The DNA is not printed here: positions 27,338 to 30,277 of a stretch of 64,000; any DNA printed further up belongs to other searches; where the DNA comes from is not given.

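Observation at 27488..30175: Complete NrdR-like repressor module fused in-frame to class III RNR NrdD, with an NrdR-box-like palindrome upstream of its own start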

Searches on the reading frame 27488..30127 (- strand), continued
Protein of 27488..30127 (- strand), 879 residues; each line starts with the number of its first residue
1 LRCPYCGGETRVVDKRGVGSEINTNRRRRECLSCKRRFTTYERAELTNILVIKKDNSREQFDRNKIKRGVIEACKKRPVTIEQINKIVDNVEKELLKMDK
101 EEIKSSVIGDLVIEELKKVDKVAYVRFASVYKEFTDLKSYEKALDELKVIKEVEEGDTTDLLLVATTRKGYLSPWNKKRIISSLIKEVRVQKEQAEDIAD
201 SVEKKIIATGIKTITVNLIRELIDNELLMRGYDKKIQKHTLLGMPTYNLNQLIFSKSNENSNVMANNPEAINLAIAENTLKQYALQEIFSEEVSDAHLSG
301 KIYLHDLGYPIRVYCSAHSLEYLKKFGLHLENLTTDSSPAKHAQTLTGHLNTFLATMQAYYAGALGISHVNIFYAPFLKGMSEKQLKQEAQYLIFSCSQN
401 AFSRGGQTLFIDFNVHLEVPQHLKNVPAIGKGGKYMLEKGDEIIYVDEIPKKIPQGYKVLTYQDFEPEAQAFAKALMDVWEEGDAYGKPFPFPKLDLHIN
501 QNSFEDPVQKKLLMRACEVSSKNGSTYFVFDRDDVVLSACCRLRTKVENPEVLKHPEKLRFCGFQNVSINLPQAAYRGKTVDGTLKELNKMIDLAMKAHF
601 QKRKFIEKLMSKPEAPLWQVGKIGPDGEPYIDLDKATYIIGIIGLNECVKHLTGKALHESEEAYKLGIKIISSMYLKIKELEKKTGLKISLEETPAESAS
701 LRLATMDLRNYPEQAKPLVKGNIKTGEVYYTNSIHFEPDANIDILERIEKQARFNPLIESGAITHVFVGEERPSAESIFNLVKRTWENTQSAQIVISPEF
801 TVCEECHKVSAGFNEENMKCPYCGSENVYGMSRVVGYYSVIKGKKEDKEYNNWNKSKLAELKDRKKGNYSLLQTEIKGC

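Call 8: find_homologous_proteins(query=window:27488-30127:-, max_evalue=1e-10)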
Query window:27488-30127:- (879 aa): 2149 proteins with E <= 1e-10 among 8000 candidates; the best 120 are listed.
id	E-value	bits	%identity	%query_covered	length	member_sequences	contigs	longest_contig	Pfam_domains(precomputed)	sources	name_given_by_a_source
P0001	0.0e+0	1986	99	100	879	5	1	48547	PF22811.3,PF03477.22,PF13597.12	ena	-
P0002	0.0e+0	1274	63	99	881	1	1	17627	PF22811.3,PF03477.22,PF13597.12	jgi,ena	-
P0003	0.0e+0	1266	64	99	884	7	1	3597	PF22811.3,PF03477.22,PF13597.12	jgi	-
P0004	0.0e+0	1261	63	99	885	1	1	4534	PF22811.3,PF03477.22,PF13597.12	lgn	-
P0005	0.0e+0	1250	62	99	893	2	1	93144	PF22811.3,PF03477.22,PF13597.12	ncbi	ncbi:MAG: anaerobic ribonucleoside-triphosphate reductase [Candidatus Aenigmatarchaeota archaeon]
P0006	0.0e+0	1250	62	99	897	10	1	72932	PF22811.3,PF03477.22,PF13597.12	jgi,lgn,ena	-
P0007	0.0e+0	1244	62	100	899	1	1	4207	PF22811.3,PF03477.22,PF13597.12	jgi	-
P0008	0.0e+0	1240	60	99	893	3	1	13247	PF22811.3,PF03477.22,PF13597.12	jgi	-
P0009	0.0e+0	1238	61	99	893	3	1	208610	PF22811.3,PF03477.22,PF13597.12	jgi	jgi:ribonucleoside-triphosphate reductase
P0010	0.0e+0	1235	60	99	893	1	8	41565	PF22811.3,PF03477.22,PF13597.12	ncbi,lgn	-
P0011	0.0e+0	1231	60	99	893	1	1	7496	PF22811.3,PF03477.22,PF13597.12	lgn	-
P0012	0.0e+0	1231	60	99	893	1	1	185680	PF22811.3,PF03477.22,PF13597.12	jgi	jgi:ribonucleoside-triphosphate reductase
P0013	0.0e+0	1231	60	99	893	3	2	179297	PF22811.3,PF03477.22,PF13597.12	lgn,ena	-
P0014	0.0e+0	1227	60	99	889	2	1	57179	PF22811.3,PF03477.22,PF13597.12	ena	-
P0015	0.0e+0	1225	61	99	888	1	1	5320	PF22811.3,PF03477.22,PF13597.12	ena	-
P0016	0.0e+0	1225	60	99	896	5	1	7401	PF22811.3,PF03477.22,PF13597.12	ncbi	-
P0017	0.0e+0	1224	59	99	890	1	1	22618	PF22811.3,PF03477.22,PF13597.12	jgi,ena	-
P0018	0.0e+0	1223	60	99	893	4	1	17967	PF22811.3,PF03477.22,PF13597.12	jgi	-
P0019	0.0e+0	1223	60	99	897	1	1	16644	PF22811.3,PF03477.22,PF13597.12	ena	-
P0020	0.0e+0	1223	60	100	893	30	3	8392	PF22811.3,PF03477.22,PF13597.12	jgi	-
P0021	0.0e+0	1222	60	99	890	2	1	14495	PF22811.3,PF03477.22,PF13597.12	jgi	jgi:ribonucleoside-triphosphate reductase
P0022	0.0e+0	1220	59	99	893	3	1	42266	PF22811.3,PF03477.22,PF13597.12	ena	-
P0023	0.0e+0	1217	61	99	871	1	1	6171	PF22811.3,PF03477.22,PF13597.12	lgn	-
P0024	0.0e+0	1208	63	92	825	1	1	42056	PF22811.3,PF03477.22,PF13597.12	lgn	-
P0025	0.0e+0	1207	63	92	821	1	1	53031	PF22811.3,PF03477.22,PF13597.12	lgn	-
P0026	0.0e+0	1203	59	99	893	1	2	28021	PF22811.3,PF03477.22,PF13597.12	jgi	-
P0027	0.0e+0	1200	63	93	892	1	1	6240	PF22811.3,PF03477.22,PF13597.12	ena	-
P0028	0.0e+0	1199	63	92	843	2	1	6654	PF22811.3,PF03477.22,PF13597.12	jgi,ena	-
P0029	0.0e+0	1199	59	98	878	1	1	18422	PF22811.3,PF03477.22,PF13597.12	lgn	-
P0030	0.0e+0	1198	63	93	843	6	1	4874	PF22811.3,PF03477.22,PF13597.12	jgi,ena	-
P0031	0.0e+0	1194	63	93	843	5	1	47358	PF22811.3,PF03477.22,PF13597.12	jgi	-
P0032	0.0e+0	1192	60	99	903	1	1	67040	PF22811.3,PF03477.22,PF23451.2,PF13597.12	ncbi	ncbi:MAG: anaerobic ribonucleoside-triphosphate reductase [Candidatus Aenigmatarchaeota archaeon]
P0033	0.0e+0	1192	63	93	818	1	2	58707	PF22811.3,PF03477.22,PF13597.12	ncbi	ncbi:MAG: anaerobic ribonucleoside-triphosphate reductase [archaeon]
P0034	0.0e+0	1192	63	93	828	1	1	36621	PF22811.3,PF03477.22,PF13597.12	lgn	-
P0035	0.0e+0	1190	64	92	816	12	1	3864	PF22811.3,PF03477.22,PF13597.12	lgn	-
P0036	0.0e+0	1189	63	92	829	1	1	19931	PF22811.3,PF03477.22,PF13597.12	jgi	-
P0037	0.0e+0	1188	62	93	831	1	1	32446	PF22811.3,PF03477.22,PF13597.12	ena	-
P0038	0.0e+0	1181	63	93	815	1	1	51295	PF22811.3,PF03477.22,PF13597.12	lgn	-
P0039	0.0e+0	1181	63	93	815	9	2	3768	PF22811.3,PF03477.22,PF13597.12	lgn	-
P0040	0.0e+0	1180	62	93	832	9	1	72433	PF22811.3,PF03477.22,PF13597.12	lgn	-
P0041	0.0e+0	1180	62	93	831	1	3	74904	PF22811.3,PF03477.22,PF13597.12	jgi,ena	-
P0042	0.0e+0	1179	62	93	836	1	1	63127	PF22811.3,PF03477.22,PF13597.12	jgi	jgi:ribonucleoside-triphosphate reductase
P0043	0.0e+0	1178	61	93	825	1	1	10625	PF22811.3,PF03477.22,PF13597.12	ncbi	-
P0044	0.0e+0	1172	65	93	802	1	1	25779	PF22811.3,PF03477.22,PF13597.12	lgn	-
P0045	0.0e+0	1166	63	92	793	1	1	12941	PF22811.3,PF03477.22,PF13597.12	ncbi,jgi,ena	-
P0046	0.0e+0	1166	62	92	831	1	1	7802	PF22811.3,PF03477.22,PF13597.12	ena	-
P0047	0.0e+0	1165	63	93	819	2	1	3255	PF22811.3,PF03477.22,PF13597.12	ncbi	-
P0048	0.0e+0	1164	62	89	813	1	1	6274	PF03477.22,PF13597.12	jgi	-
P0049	0.0e+0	1162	61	92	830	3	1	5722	PF22811.3,PF03477.22,PF13597.12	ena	-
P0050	0.0e+0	1161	62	92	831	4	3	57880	PF22811.3,PF03477.22,PF13597.12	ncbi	-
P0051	0.0e+0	1160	61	93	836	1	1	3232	PF22811.3,PF03477.22,PF13597.12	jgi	jgi:transcriptional regulator NrdR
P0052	0.0e+0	1160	60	93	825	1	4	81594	PF22811.3,PF03477.22,PF13597.12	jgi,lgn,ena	-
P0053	0.0e+0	1159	62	93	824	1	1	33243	PF22811.3,PF03477.22,PF13597.12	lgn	-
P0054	0.0e+0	1158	60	93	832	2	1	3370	PF22811.3,PF03477.22,PF13597.12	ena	-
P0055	0.0e+0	1157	60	92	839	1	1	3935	PF22811.3,PF03477.22,PF13597.12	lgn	-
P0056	0.0e+0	1155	61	93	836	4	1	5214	PF22811.3,PF03477.22,PF13597.12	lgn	-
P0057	0.0e+0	1155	61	92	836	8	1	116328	PF22811.3,PF03477.22,PF13597.12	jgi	jgi:ribonucleoside-triphosphate reductase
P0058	0.0e+0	1155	61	93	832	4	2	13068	PF22811.3,PF03477.22,PF13597.12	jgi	jgi:ribonucleoside-triphosphate reductase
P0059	0.0e+0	1154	61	93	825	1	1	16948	PF22811.3,PF03477.22,PF13597.12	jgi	-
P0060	0.0e+0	1152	61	93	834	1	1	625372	PF22811.3,PF03477.22,PF13597.12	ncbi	-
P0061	0.0e+0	1152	60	93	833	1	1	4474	PF22811.3,PF03477.22,PF13597.12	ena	-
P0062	0.0e+0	1151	62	92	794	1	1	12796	PF22811.3,PF03477.22,PF13597.12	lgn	-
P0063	0.0e+0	1148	59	93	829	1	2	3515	PF22811.3,PF03477.22,PF13597.12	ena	-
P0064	0.0e+0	1146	60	93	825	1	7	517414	PF22811.3,PF03477.22,PF13597.12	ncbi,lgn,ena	-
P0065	0.0e+0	1142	61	93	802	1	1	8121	PF22811.3,PF03477.22,PF13597.12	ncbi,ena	-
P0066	0.0e+0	1135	59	93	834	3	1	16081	PF22811.3,PF03477.22,PF13597.12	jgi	-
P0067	0.0e+0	1127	62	87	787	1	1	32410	PF03477.22,PF13597.12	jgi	-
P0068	0.0e+0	1126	60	92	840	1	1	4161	PF22811.3,PF03477.22,PF13597.12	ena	-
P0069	0.0e+0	1120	64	87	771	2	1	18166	PF03477.22,PF13597.12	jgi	-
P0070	0.0e+0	1115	61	89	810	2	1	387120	PF03477.22,PF13597.12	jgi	-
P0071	0.0e+0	1115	62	88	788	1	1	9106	PF03477.22,PF13597.12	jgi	-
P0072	0.0e+0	1109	61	88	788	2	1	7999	PF03477.22,PF13597.12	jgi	-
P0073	0.0e+0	1103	60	93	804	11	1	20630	PF22811.3,PF03477.22,PF13597.12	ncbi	-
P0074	0.0e+0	1101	58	94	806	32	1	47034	PF22811.3,PF03477.22,PF13597.12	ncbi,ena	-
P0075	0.0e+0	1101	59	93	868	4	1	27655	PF22811.3,PF03477.22,PF13597.12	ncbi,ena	-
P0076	0.0e+0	1100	58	93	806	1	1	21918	PF22811.3,PF03477.22,PF13597.12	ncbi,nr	ncbi:MAG: anaerobic ribonucleoside-triphosphate reductase [Asgard group archaeon]|nr:anaerobic ribon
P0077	0.0e+0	1098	58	92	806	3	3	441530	PF22811.3,PF03477.22,PF13597.12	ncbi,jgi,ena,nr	ncbi:MAG TPA: anaerobic ribonucleoside-triphosphate reductase [Candidatus Bathyarchaeia archaeon]|nr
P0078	0.0e+0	1097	58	94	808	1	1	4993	PF22811.3,PF03477.22,PF13597.12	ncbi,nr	ncbi:MAG: anaerobic ribonucleoside-triphosphate reductase [Asgard group archaeon]|nr:anaerobic ribon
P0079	0.0e+0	1095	59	92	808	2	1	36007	PF22811.3,PF03477.22,PF13597.12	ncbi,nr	ncbi:MAG: anaerobic ribonucleoside-triphosphate reductase [Asgard group archaeon]|nr:anaerobic ribon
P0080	0.0e+0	1095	58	94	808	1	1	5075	PF22811.3,PF03477.22,PF13597.12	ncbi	-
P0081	0.0e+0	1093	58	93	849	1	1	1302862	PF22811.3,PF03477.22,PF13597.12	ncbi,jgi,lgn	ncbi:MAG: transcriptional regulator NrdR [Candidatus Micrarchaeia archaeon]|jgi:ribonucleoside-triph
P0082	0.0e+0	1093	58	94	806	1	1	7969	PF22811.3,PF03477.22,PF13597.12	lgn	-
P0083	0.0e+0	1088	61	46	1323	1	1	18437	PF05204.20,PF22811.3,PF03477.22,PF14528.12,PF14890.12,PF13597.12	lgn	-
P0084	0.0e+0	1088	58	92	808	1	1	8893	PF22811.3,PF03477.22,PF13597.12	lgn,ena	-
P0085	0.0e+0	1088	57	94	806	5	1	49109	PF22811.3,PF03477.22,PF13597.12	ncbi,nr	ncbi:MAG: anaerobic ribonucleoside-triphosphate reductase [Candidatus Heimdallarchaeota archaeon]|nr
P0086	0.0e+0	1087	57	93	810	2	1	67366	PF22811.3,PF03477.22,PF13597.12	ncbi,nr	ncbi:MAG: anaerobic ribonucleoside-triphosphate reductase [Candidatus Heimdallarchaeota archaeon]|nr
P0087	0.0e+0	1085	57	92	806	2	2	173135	PF22811.3,PF03477.22,PF13597.12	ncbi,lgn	-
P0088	0.0e+0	1085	58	92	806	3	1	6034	PF22811.3,PF03477.22,PF13597.12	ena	-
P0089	0.0e+0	1084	60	47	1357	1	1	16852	PF22811.3,PF03477.22,PF14528.12,PF14890.12,PF13597.12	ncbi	-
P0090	0.0e+0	1083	62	85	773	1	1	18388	PF03477.22,PF13597.12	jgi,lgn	-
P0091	0.0e+0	1082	58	92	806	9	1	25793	PF22811.3,PF03477.22,PF13597.12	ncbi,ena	-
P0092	0.0e+0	1081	59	92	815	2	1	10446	PF22811.3,PF03477.22,PF13597.12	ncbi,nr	ncbi:anaerobic ribonucleoside-triphosphate reductase [Candidatus Heimdallarchaeota archaeon]|nr:MAG:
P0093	0.0e+0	1080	58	94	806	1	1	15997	PF22811.3,PF03477.22,PF13597.12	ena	-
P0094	0.0e+0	1080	58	93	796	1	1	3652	PF22811.3,PF03477.22,PF13597.12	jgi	-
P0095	0.0e+0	1077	57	93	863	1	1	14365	PF22811.3,PF03477.22,PF13597.12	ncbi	ncbi:MAG: transcriptional regulator NrdR [Candidatus Norongarragalinales archaeon]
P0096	0.0e+0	1071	58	92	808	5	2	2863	PF22811.3,PF03477.22,PF13597.12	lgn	-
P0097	0.0e+0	1069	57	93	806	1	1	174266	PF22811.3,PF03477.22,PF13597.12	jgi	-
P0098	0.0e+0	1067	57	93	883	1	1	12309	PF22811.3,PF03477.22,PF13597.12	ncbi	ncbi:MAG: transcriptional regulator NrdR [Candidatus Micrarchaeota archaeon]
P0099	0.0e+0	1066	58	48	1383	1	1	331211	PF22811.3,PF03477.22,PF14528.12,PF14890.12,PF13597.12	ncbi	-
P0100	0.0e+0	1065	58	92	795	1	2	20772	PF22811.3,PF03477.22,PF13597.12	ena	-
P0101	0.0e+0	1064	58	90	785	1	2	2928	PF22811.3,PF03477.22,PF13597.12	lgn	-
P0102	0.0e+0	1062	57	93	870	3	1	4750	PF22811.3,PF03477.22,PF13597.12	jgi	-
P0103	0.0e+0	1061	57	92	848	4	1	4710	PF22811.3,PF03477.22,PF13597.12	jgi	jgi:ribonucleoside-triphosphate reductase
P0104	0.0e+0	1059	56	94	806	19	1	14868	PF22811.3,PF03477.22,PF13597.12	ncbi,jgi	ncbi:MAG: anaerobic ribonucleoside-triphosphate reductase [Candidatus Heimdallarchaeota archaeon]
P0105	0.0e+0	1058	63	82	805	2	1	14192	PF03477.22,PF13597.12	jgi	jgi:ribonucleoside-triphosphate reductase (formate)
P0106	0.0e+0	1051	57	92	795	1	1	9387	PF22811.3,PF03477.22,PF13597.12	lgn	-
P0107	0.0e+0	1044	56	92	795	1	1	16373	PF22811.3,PF03477.22,PF13597.12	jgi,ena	-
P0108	0.0e+0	1043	57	92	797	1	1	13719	PF22811.3,PF03477.22,PF13597.12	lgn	-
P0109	0.0e+0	1028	57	92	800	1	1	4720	PF22811.3,PF03477.22,PF13597.12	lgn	-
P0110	0.0e+0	1021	56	92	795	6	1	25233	PF22811.3,PF03477.22,PF13597.12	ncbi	-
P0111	0.0e+0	1019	56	92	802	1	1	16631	PF22811.3,PF03477.22,PF13597.12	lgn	-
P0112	0.0e+0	1017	60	87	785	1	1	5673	PF03477.22,PF13597.12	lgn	-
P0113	0.0e+0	1014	60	87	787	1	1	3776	PF03477.22,PF13597.12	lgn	-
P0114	0.0e+0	1012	55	92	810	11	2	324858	PF22811.3,PF03477.22,PF13597.12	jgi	jgi:ribonucleoside-triphosphate reductase (formate)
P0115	1.3e-298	1011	59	87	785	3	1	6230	PF03477.22,PF13597.12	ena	-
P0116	7.8e-298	1008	55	92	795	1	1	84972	PF22811.3,PF03477.22,PF13597.12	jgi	jgi:ribonucleoside-triphosphate reductase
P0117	4.0e-297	1006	60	87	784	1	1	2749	PF03477.22,PF13597.12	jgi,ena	-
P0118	6.7e-297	1005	59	87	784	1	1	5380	PF03477.22,PF13597.12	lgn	-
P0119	4.2e-296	1003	65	77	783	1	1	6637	PF03477.22,PF13597.12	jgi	-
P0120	1.4e-295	1001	60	81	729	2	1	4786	PF22811.3,PF03477.22,PF13597.12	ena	-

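Call 23: find_related_loci(query=A1, collection=genome_contigs, flank=6000)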
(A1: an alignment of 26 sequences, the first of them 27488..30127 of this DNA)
Query A1 (879 aa) in genome_contigs; peptide patterns used: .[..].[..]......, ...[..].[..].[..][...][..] (x = any residue, [..] = any of these).
599 stretches matched a pattern (row limit reached: there are more); 543 encode a relative of the query (tblastn E <= 1e-3); the best 80 are kept; 80 distinct loci.
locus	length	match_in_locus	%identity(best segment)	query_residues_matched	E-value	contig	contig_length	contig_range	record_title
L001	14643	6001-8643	60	1-872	0e+0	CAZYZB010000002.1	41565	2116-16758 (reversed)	MAG TPA_asm: uncultured archaeon isolate binchicken_co189_409 genome assembly, contig: NODE_613_length_41565_cov_12.3210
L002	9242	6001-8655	60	1-879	0e+0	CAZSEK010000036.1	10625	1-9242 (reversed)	MAG TPA_asm: uncultured Methanosarcinales archaeon isolate SRP256446_co1_197 genome assembly, contig: NODE_3260_length_1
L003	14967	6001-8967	64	1-871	0e+0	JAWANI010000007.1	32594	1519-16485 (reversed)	MAG: Candidatus Woesearchaeota archaeon isolate SRBZ-2_201901_bins_195 SRBZ-2_201901_bins_195_scaffold_7, whole genome s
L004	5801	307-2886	60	1-871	0e+0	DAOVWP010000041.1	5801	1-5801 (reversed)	MAG TPA_asm: Candidatus Nanohaloarchaea archaeon isolate CSMAG_1734 CSMAG_1734_k141_1059626_length_5801_cov_15.3622, who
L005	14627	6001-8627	63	1-873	0e+0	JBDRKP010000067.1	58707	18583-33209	MAG: archaeon isolate MEGAHIT-group-1.727 k141_12869361, whole genome shotgun sequence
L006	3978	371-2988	64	1-871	0e+0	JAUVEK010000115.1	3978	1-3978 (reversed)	MAG: Candidatus Nanohalarchaeota archaeon isolate CSMAG_321 CSMAG_321_k141_1273374_length_3978_cov_20.0000, whole genome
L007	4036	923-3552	64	1-871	0e+0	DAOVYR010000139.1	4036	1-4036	MAG TPA_asm: Candidatus Nanohalarchaeota archaeon isolate CSMAG_1788 CSMAG_1788_k141_653073_length_4036_cov_30.0429, who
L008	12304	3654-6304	64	1-871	0e+0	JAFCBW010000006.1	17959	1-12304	MAG: Candidatus Nanohalarchaeota archaeon isolate AB_03_Bin_175 AB_03_Bin_175_scaffold_1858, whole genome shotgun sequen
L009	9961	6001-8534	63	1-871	0e+0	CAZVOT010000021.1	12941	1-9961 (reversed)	MAG TPA_asm: Candidatus Woesearchaeota archaeon isolate binchicken_co387_106 genome assembly, contig: NODE_6025_length_1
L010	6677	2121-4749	62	2-871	0e+0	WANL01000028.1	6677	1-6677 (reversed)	MAG: Candidatus Aenigmatarchaeota archaeon isolate S140_133_esom k151_85668, whole genome shotgun sequence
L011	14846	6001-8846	59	1-871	0e+0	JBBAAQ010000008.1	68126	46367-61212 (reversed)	MAG: Candidatus Woesearchaeota archaeon isolate SO_2017_GW3_46 scaffold_378_c1_OW296A_2017, whole genome shotgun sequenc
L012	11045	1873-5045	61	1-877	0e+0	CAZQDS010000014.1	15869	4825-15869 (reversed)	MAG TPA_asm: uncultured Methanosarcinales archaeon isolate SRP173033_co2_62 genome assembly, contig: NODE_1655_length_15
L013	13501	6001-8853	59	1-874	0e+0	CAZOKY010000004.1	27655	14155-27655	MAG TPA_asm: Candidatus Micrarchaeota archaeon isolate SRP178699_co1_600 genome assembly, contig: NODE_1887_length_27655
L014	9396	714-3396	60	1-869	0e+0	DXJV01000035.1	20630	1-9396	MAG TPA_asm: Candidatus Heimdallarchaeota archaeon isolate MAG_147 k141_720187, whole genome shotgun sequence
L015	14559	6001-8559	57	1-875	0e+0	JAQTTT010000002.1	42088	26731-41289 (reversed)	MAG: Candidatus Nanoarchaeia archaeon isolate STB_47 NODE_1897_length_42088_cov_8.290532_Sandtown_B, whole genome shotgu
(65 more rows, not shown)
